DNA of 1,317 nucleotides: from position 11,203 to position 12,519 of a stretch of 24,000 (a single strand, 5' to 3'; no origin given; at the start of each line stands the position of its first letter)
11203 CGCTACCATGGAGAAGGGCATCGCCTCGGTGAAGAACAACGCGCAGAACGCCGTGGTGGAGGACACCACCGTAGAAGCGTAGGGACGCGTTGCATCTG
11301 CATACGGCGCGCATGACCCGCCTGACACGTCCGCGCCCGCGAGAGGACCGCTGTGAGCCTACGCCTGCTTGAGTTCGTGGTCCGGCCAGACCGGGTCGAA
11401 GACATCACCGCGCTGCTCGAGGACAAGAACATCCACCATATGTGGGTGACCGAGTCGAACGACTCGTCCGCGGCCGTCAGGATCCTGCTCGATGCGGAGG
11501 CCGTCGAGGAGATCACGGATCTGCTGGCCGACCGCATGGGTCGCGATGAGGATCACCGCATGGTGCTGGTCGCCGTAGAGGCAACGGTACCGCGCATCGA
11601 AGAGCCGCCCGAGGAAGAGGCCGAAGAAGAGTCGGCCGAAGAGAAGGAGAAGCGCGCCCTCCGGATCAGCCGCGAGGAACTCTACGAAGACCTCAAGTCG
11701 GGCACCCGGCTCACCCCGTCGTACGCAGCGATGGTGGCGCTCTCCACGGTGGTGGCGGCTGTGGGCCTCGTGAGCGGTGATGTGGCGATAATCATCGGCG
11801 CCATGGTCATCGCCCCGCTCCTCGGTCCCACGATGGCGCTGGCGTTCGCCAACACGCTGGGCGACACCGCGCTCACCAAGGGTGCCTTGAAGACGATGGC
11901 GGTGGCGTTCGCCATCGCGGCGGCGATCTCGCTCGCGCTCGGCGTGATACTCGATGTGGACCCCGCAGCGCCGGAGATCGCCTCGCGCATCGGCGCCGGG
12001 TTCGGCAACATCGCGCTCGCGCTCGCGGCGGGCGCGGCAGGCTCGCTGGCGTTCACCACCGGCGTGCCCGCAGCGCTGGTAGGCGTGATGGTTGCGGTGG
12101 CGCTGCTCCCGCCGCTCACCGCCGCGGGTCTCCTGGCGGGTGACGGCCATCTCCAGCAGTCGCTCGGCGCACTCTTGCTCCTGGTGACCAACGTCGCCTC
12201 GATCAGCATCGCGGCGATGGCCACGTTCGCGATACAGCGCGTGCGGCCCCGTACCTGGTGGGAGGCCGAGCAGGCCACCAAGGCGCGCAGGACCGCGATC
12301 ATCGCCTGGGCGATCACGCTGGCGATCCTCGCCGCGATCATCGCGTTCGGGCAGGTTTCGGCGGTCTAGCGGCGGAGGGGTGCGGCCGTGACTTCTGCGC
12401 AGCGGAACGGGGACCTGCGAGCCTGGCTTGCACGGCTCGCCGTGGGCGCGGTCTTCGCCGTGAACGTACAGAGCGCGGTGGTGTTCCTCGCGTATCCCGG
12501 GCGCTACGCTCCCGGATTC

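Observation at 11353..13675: Heliorhodopsin is the last gene of a compact DUF389 / 4-TM / heliorhodopsin operon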

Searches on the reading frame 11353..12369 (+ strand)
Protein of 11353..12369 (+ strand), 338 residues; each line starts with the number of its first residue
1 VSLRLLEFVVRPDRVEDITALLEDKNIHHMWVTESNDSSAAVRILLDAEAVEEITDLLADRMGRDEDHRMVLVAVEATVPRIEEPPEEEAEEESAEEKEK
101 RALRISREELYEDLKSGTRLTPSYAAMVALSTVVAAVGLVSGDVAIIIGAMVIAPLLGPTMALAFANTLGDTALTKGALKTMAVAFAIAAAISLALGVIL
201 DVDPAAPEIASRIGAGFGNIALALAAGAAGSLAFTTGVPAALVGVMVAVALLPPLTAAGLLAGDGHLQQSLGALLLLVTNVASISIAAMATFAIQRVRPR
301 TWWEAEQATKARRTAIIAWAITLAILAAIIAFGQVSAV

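Call 3: search_protein_families(library=pfam, proteins=[window:11353-12369:+], max_evalue=0.01)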
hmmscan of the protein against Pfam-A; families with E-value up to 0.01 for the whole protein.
window:11353-12369:+ (338 aa): 1 family
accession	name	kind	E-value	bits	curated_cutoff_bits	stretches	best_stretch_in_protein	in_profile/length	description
PF04087.19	DUF389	-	5.5e-31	107.9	23.9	1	151-285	1-136/137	Domain of unknown function (DUF389)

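Call 12: search_protein_families(library=ncbifam, proteins=[window:11353-12369:+], max_evalue=1)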
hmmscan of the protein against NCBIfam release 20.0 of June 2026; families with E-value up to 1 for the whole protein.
window:11353-12369:+ (338 aa): 2 families
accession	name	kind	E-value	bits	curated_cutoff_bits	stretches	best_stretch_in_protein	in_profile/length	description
TIGR00341.1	TIGR00341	hypoth_equivalog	1.8e-52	178.7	94.75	1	38-328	41-321/325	TIGR00341 family protein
TIGR00271.1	TIGR00271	domain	3.4e-35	121.3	146.5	1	119-292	2-175/175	uncharacterized hydrophobic domain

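Call 23: find_homologous_proteins(query=window:11353-12369:+, max_evalue=0.001)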
Query window:11353-12369:+ (338 aa): 5966 proteins with E <= 0.001 among 8000 candidates; the best 120 are listed.
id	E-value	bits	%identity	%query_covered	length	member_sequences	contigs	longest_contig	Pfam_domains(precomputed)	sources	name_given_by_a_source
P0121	1.6e-198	676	99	100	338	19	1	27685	PF04087.20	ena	-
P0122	3.9e-184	629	92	100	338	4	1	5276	PF04087.20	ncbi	-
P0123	4.6e-134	464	68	100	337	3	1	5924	PF04087.20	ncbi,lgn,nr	ncbi:MAG: TIGR00341 family protein [Coriobacteriia bacterium]|nr:TIGR00341 family protein [Coriobact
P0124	1.3e-133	463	68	100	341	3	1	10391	PF04087.20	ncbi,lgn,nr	ncbi:MAG: TIGR00341 family protein [Coriobacteriia bacterium]|nr:TIGR00341 family protein [Coriobact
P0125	4.6e-132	458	69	92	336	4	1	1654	PF04087.20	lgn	-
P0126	5.5e-132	458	67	100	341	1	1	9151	PF04087.20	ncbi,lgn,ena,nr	ncbi:MAG TPA: TIGR00341 family protein [Coriobacteriia bacterium]|nr:TIGR00341 family protein [Corio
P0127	1.3e-131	456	67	100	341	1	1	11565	PF04087.20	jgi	jgi:uncharacterized hydrophobic protein (TIGR00341 family)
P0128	2.1e-130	453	67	100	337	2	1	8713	PF04087.20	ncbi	-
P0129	3.8e-130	452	67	100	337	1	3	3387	PF04087.20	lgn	-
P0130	8.1e-129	447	67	92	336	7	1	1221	PF04087.20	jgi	-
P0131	5.9e-128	444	67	100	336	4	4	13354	PF04087.20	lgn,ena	-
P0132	6.8e-127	441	66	100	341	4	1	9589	PF04087.20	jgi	jgi:uncharacterized hydrophobic protein (TIGR00341 family)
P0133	1.3e-126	440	66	100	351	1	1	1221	PF04087.20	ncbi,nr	ncbi:MAG TPA: TIGR00341 family protein, partial [Coriobacteriia bacterium]|nr:TIGR00341 family prote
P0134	1.5e-126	440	65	100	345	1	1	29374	PF04087.20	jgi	jgi:uncharacterized hydrophobic protein (TIGR00341 family)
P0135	4.1e-126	438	64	100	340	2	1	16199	PF04087.20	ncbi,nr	ncbi:MAG: TIGR00341 family protein [Coriobacteriia bacterium]|nr:TIGR00341 family protein [Coriobact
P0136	7.5e-123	428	64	100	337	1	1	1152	PF04087.20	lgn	-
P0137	1.6e-121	423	63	100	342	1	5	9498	PF04087.20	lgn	-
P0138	8.8e-121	421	63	100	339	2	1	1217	PF04087.20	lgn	-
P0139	1.2e-120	420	63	100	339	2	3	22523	PF04087.20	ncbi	ncbi:MAG: TIGR00341 family protein [Coriobacteriia bacterium]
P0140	1.5e-117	410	61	100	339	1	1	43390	PF04087.20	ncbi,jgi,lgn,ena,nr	ncbi:MAG: TIGR00341 family protein [Coriobacteriia bacterium]|nr:TIGR00341 family protein [Coriobact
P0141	2.6e-117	410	63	100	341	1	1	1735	PF04087.20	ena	-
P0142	2.2e-112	393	58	99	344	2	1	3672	PF04087.20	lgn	-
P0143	8.8e-107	375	57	100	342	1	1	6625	PF04087.20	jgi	jgi:uncharacterized hydrophobic protein (TIGR00341 family)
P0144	9.8e-106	372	56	99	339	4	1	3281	PF04087.20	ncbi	-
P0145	1.3e-104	368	55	99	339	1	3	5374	PF04087.20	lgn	-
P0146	4.8e-104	366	55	99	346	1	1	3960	PF04087.20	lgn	-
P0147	5.0e-104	366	56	99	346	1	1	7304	PF04087.20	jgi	jgi:uncharacterized hydrophobic protein (TIGR00341 family)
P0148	6.3e-104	366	58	95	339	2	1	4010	PF04087.20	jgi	jgi:uncharacterized hydrophobic protein (TIGR00341 family)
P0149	3.1e-103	363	56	99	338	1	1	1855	PF04087.20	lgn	-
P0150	3.1e-103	363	55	100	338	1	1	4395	PF04087.20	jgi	jgi:uncharacterized hydrophobic protein (TIGR00341 family)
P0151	1.1e-102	361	57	95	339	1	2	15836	PF04087.20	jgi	jgi:uncharacterized hydrophobic protein (TIGR00341 family)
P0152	2.0e-102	361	55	93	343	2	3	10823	PF04087.20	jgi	-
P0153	2.1e-102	361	58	99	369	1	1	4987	PF04087.20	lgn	-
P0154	9.6e-102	358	54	100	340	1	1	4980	PF04087.20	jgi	-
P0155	1.0e-101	358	57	94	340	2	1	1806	PF04087.20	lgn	-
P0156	1.1e-101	358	55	100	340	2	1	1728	PF04087.20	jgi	-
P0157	1.2e-101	358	57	94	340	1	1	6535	PF04087.20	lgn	-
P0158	1.2e-101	358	57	100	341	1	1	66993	PF04087.20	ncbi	-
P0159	1.7e-101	358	54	99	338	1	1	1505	PF04087.20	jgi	jgi:uncharacterized hydrophobic protein (TIGR00341 family)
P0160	1.7e-101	358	55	99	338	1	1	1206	PF04087.20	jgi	jgi:uncharacterized hydrophobic protein (TIGR00341 family)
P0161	1.8e-101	358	56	99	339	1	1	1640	PF04087.20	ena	-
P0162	5.2e-101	356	54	100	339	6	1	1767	PF04087.20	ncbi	-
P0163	6.7e-101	356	55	95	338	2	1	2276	PF04087.20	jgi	-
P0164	8.3e-101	355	54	99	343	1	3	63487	PF04087.20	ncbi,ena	-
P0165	9.9e-101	355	56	95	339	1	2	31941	PF04087.20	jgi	jgi:uncharacterized hydrophobic protein (TIGR00341 family)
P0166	1.2e-100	355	54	99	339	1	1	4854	PF04087.20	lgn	-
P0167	1.6e-100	354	55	95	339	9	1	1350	PF04087.20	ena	-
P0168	6.9e-100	352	54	100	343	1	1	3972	PF04087.20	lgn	-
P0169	7.2e-100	352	55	99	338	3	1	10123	PF04087.20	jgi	-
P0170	8.2e-100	352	56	94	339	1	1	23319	PF04087.20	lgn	-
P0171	1.1e-99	352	54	99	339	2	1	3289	PF04087.20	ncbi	-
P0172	1.2e-99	352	56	95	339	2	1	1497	PF04087.20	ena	-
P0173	1.4e-99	351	55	99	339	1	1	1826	PF04087.20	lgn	-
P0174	1.8e-99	351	56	94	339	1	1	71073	PF04087.20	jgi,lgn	-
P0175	1.9e-99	351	60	70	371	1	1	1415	PF04087.20,PF11711.14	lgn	-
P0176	2.3e-99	351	55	99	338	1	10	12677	PF04087.20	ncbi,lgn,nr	ncbi:MAG TPA: TIGR00341 family protein [Vicinamibacterales bacterium]|nr:TIGR00341 family protein [V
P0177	2.9e-99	350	54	100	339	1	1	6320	PF04087.20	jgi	-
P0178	3.2e-99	350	58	100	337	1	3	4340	PF04087.20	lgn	-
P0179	3.5e-99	350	56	95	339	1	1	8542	PF04087.20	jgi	-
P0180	5.5e-99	349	56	95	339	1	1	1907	PF04087.20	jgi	-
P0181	1.3e-98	348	56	94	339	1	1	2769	PF04087.20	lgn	-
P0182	1.7e-98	348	52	100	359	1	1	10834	PF04087.20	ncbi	ncbi:MAG: TIGR00341 family protein [Longimicrobiales bacterium]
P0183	2.3e-98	347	55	94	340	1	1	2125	PF04087.20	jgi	-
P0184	2.4e-98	347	55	93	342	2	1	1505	PF04087.20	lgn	-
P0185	2.5e-98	347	53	100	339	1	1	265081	PF04087.20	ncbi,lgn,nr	ncbi:MAG TPA: TIGR00341 family protein [Acidobacteriota bacterium]|nr:TIGR00341 family protein [Acid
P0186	2.7e-98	347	56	95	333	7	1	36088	PF04087.20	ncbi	-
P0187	2.9e-98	347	56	94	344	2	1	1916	PF04087.20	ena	-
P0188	4.0e-98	347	56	94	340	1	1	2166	PF04087.20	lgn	-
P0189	5.4e-98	346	53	98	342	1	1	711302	PF04087.20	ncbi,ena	-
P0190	5.8e-98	346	57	94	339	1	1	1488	PF04087.20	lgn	-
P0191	6.4e-98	346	54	98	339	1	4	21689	PF04087.20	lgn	-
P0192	8.2e-98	346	52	100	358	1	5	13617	PF04087.20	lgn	-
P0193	8.5e-98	345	54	99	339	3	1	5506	PF04087.20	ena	-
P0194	9.0e-98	345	56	93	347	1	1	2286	PF04087.20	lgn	-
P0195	1.3e-97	345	55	95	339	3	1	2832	PF04087.20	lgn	-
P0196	1.3e-97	345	53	100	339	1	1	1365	PF04087.20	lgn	-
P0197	1.9e-97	344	55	100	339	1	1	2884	PF04087.20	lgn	-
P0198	2.3e-97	344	55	100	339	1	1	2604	PF04087.20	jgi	jgi:uncharacterized hydrophobic protein (TIGR00341 family)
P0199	2.5e-97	344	53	100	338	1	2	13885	PF04087.20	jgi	-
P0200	3.2e-97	344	54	99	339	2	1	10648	PF04087.20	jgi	-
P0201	3.8e-97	343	54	94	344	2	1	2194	PF04087.20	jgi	jgi:uncharacterized hydrophobic protein (TIGR00341 family)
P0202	4.1e-97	343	56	94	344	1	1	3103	PF04087.20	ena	-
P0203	4.2e-97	343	56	94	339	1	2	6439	PF04087.20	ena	-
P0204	4.5e-97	343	54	100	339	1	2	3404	PF04087.20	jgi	-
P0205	7.1e-97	342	54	100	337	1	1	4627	PF04087.20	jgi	jgi:uncharacterized hydrophobic protein (TIGR00341 family)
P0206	8.7e-97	342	55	94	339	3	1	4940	PF04087.20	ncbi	-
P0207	9.5e-97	342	57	94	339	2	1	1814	PF04087.20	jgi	jgi:uncharacterized hydrophobic protein (TIGR00341 family)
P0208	1.1e-96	342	54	94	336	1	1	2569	PF04087.20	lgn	-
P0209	1.3e-96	342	54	98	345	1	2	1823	PF04087.20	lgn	-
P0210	1.3e-96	342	55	94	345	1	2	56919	PF04087.20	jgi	-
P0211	1.4e-96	342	55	93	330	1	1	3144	PF04087.20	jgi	jgi:uncharacterized hydrophobic protein (TIGR00341 family)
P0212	1.4e-96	342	56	94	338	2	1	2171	PF04087.20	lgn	-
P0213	1.5e-96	341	55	95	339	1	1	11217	PF04087.20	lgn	-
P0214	1.7e-96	341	57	94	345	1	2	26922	PF04087.20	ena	-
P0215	1.9e-96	341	53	99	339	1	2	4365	PF04087.20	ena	-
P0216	1.9e-96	341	56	95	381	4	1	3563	PF04087.20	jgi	-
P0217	2.3e-96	341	55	99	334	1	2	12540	PF04087.20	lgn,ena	-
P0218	2.5e-96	341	56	98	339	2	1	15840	PF04087.20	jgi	jgi:uncharacterized hydrophobic protein (TIGR00341 family)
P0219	4.2e-96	340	53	92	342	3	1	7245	PF04087.20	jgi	-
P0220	4.9e-96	340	53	99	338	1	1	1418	PF04087.20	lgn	-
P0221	5.1e-96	340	57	94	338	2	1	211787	PF04087.20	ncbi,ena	-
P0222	5.7e-96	339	54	100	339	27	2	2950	PF04087.20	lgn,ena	-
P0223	7.7e-96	339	54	95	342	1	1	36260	PF04087.20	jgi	jgi:uncharacterized hydrophobic protein (TIGR00341 family)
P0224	1.0e-95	339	53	100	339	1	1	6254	PF04087.20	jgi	jgi:uncharacterized hydrophobic protein (TIGR00341 family)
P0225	1.3e-95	338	52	98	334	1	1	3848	PF04087.20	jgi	jgi:uncharacterized hydrophobic protein (TIGR00341 family)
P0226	1.4e-95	338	53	99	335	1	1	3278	PF04087.20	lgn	-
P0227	1.4e-95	338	54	99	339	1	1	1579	PF04087.20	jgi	jgi:uncharacterized hydrophobic protein (TIGR00341 family)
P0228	1.6e-95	338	52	99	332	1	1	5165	PF04087.20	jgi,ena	-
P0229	1.7e-95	338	53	99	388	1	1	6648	PF04087.20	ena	-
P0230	1.8e-95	338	54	95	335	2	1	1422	PF04087.20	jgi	jgi:uncharacterized hydrophobic protein (TIGR00341 family)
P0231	2.6e-95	337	55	99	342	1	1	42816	PF04087.20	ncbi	ncbi:MAG: TIGR00341 family protein [Vicinamibacterales bacterium]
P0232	3.5e-95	337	55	92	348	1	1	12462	PF04087.20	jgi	-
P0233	4.4e-95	337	56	99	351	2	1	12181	PF04087.20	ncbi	-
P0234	4.5e-95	337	68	75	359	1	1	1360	PF04087.20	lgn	-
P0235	5.7e-95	336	55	94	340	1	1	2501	PF04087.20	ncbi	-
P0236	5.9e-95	336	53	100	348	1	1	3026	PF04087.20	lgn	-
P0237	6.0e-95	336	56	100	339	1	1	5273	PF04087.20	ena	-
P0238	6.8e-95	336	52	100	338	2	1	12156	PF04087.20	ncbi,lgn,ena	-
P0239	7.2e-95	336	52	98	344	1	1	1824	PF04087.20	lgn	-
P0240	8.7e-95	336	54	98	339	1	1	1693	PF04087.20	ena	-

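Call 24: find_encoding_contigs(protein=P0135, flank=5000, max_places=2)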
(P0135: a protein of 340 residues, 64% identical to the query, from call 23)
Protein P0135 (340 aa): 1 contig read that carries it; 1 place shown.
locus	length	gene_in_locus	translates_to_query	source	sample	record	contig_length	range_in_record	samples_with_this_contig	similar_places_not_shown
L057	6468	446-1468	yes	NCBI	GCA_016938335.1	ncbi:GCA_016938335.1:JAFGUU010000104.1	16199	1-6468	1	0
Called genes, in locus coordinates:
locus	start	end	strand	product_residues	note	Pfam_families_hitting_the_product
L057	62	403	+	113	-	PF07411:DUF1508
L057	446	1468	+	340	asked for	PF04087:DUF389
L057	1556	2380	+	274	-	PF03458:Gly_transporter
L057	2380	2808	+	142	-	-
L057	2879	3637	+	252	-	PF18761:Heliorhodopsin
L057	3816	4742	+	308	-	PF00005:ABC_tran, PF13304:AAA_21 (faint)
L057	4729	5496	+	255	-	PF01061:ABC2_membrane, PF12698:ABC2_membrane_3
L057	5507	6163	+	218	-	PF00440:TetR_N, PF02909:TetR_C_1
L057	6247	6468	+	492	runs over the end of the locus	PF00561:Abhydrolase_1, PF12697:Abhydrolase_6, PF00326:Peptidase_S9 (weak), PF12146:Hydrolase_4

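Call 25: find_encoding_contigs(protein=P0122, flank=5000, max_places=2)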
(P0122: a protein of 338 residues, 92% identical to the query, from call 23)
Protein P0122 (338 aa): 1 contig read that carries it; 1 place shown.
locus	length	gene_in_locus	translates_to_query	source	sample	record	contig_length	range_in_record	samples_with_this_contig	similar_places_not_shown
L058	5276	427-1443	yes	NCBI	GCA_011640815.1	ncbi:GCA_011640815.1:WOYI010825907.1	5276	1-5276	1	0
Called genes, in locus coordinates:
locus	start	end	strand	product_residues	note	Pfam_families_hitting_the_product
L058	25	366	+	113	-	PF07411:DUF1508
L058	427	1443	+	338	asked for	PF04087:DUF389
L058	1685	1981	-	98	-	-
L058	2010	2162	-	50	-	-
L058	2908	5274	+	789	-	?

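Call 26: find_encoding_contigs(protein=P0140, flank=5000, max_places=2)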
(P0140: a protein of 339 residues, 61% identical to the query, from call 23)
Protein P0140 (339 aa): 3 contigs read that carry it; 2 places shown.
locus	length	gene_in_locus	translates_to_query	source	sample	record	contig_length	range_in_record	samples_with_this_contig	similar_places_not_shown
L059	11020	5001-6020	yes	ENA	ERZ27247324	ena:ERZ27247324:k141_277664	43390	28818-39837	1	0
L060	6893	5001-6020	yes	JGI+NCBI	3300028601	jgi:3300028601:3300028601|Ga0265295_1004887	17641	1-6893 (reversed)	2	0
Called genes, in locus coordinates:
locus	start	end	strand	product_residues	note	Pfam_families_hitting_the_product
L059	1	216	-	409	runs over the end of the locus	PF00989:PAS (weak), PF13188:PAS_8 (weak), PF13426:PAS_9, PF00989:PAS, PF13188:PAS_8 (weak), PF08448:PAS_4, PF13426:PAS_9, PF00990:GGDEF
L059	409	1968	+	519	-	PF01564:Spermine_synth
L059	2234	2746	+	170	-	-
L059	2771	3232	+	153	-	-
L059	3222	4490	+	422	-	-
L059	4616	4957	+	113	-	PF07411:DUF1508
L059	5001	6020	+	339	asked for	PF04087:DUF389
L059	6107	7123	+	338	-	PF01207:Dus, PF00977:His_biosynth (weak)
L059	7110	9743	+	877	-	PF01326:PPDK_N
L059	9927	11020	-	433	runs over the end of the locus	PF02310:B12-binding, PF04055:Radical_SAM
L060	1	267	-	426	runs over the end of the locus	PF00989:PAS (weak), PF13188:PAS_8 (weak), PF13426:PAS_9, PF00989:PAS, PF08448:PAS_4, PF13188:PAS_8 (weak), PF13426:PAS_9, PF00990:GGDEF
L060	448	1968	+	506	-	PF01564:Spermine_synth, PF13649:Methyltransf_25 (faint)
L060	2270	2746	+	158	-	-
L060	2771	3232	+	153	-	-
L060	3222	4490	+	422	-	-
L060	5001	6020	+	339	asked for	PF04087:DUF389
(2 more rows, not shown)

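Call 51: find_encoding_contigs(protein=P0124, flank=5000, max_places=2)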
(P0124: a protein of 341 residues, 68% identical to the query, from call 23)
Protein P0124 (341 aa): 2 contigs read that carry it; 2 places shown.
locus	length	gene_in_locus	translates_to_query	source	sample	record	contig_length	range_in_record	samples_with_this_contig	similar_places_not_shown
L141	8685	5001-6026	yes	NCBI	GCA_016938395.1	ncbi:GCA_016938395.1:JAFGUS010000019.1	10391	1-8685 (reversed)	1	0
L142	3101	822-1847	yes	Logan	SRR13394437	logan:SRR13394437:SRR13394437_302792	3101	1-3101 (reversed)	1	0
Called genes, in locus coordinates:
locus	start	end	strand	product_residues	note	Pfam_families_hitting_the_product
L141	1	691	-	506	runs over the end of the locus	PF01935:DUF87 (faint), PF05872:HerA_C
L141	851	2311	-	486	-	PF00199:Catalase, PF06628:Catalase-rel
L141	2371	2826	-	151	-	PF01475:FUR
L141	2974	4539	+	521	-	PF01564:Spermine_synth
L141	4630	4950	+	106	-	PF07411:DUF1508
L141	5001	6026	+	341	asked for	PF04087:DUF389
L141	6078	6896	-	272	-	PF13489:Methyltransf_23 (weak), PF08241:Methyltransf_11, PF08242:Methyltransf_12, PF13649:Methyltransf_25, PF13847:Methyltransf_31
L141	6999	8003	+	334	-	PF01207:Dus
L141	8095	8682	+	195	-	PF13560:HTH_31, PF13744:HTH_37 (weak), PF01381:HTH_3, PF01909:NTP_transf_2, PF18765:Polbeta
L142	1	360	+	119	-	?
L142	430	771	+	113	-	PF07411:DUF1508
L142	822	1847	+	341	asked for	PF04087:DUF389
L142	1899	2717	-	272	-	PF13489:Methyltransf_23 (weak), PF08241:Methyltransf_11, PF08242:Methyltransf_12, PF13649:Methyltransf_25, PF13847:Methyltransf_31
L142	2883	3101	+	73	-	?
